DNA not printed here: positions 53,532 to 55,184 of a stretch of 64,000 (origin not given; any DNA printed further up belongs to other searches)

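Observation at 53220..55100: Cyc2-like fused cytochrome c/outer-membrane porin with a c551-type cytochrome, driven by a predicted FNR class II promoter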

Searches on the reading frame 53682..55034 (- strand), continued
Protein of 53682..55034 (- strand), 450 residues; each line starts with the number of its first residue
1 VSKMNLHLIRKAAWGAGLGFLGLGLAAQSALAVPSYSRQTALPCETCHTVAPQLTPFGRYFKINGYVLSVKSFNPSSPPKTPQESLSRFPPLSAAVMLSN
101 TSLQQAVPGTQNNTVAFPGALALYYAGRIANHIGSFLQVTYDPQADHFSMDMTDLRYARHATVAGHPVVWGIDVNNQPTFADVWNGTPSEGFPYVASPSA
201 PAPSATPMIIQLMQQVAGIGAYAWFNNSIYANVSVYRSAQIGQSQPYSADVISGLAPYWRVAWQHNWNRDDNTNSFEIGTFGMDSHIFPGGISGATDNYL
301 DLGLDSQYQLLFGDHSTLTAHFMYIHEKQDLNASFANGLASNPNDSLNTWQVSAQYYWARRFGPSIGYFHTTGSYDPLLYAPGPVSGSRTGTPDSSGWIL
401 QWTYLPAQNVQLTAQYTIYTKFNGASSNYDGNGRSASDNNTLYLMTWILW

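Call 38: find_encoding_contigs(protein=P0012, flank=6000, max_places=2)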
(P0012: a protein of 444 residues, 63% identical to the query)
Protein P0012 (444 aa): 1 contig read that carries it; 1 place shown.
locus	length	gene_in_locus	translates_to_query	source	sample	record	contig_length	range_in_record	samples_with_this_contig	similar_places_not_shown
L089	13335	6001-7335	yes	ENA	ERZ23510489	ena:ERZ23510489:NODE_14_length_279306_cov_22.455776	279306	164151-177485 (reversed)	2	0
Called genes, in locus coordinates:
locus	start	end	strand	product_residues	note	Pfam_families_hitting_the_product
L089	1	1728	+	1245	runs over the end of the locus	PF27051:TamB_N, PF04357:TamB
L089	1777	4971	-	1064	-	PF25852:DUF6242_C (faint), PF02012:BNR (faint), PF13088:BNR_2 (faint), PF14870:PSII_BNR (faint), PF15902:Sortilin-Vps10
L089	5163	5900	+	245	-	PF00027:cNMP_binding, PF13545:HTH_Crp_2, PF00325:Crp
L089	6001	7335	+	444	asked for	-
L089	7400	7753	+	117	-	PF00034:Cytochrom_C (weak)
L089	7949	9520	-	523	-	PF00890:FAD_binding_2, PF07992:Pyr_redox_2 (faint), PF12831:FAD_oxidored (faint), PF02910:Succ_DH_flav_C (weak)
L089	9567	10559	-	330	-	PF02445:NadA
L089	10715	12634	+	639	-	PF02310:B12-binding (weak), PF04055:Radical_SAM, PF13282:DUF4070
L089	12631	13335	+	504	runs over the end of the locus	PF20695:UbiD_N, PF01977:UbiD, PF20696:UbiD_C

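Call 53: find_encoding_contigs(protein=P0023, flank=5000, max_places=1)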
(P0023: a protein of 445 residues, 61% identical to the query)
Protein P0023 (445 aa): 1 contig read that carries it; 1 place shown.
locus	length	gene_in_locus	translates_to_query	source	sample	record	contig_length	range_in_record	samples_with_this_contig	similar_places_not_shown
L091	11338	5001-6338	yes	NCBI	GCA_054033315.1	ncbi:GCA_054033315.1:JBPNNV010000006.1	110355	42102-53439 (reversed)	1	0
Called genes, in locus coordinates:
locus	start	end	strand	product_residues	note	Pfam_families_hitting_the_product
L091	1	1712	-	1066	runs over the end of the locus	PF25852:DUF6242_C (faint), PF02012:BNR (faint), PF14870:PSII_BNR (faint), PF15902:Sortilin-Vps10, PF13088:BNR_2 (weak), PF15902:Sortilin-Vps10 (weak)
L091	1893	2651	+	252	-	PF00027:cNMP_binding, PF13545:HTH_Crp_2, PF00325:Crp, PF01047:MarR (weak)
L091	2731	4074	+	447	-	-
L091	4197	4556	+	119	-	PF00034:Cytochrom_C (faint)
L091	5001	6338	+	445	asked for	-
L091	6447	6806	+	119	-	-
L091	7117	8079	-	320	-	PF01569:PAP2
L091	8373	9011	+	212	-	PF01292:Ni_hydr_CYTB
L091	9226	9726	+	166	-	-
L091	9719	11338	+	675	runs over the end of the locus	PF00378:ECH_1, PF16113:ECH_2, PF02737:3HCDH_N, PF00725:3HCDH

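Call 54: find_encoding_contigs(protein=P0029, flank=5000, max_places=1)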
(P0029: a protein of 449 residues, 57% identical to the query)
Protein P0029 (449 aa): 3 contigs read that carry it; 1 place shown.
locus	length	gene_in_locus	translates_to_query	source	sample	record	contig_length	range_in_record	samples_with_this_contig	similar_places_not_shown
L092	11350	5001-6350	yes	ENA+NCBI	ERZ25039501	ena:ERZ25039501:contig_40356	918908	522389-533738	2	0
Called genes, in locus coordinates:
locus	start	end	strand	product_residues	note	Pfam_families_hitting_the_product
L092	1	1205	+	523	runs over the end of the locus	PF01654:Cyt_bd_oxida_I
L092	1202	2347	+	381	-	PF02322:Cyt_bd_oxida_II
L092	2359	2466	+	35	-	PF08173:YbgT_YccB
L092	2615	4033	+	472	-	PF04055:Radical_SAM, PF06969:HemN_C (weak)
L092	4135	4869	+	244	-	PF00027:cNMP_binding, PF13545:HTH_Crp_2, PF00325:Crp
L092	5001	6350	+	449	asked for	-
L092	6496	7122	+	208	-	PF13442:Cytochrome_CBB3 (faint), PF00034:Cytochrom_C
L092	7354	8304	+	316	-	PF00226:DnaJ, PF01556:DnaJ_C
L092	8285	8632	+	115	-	PF13591:MerR_2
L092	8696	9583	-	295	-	PF22564:HAAS (weak), PF13796:Sensor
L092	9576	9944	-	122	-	PF03551:PadR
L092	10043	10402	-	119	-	PF01035:DNA_binding_1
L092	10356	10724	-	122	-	-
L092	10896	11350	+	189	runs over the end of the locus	-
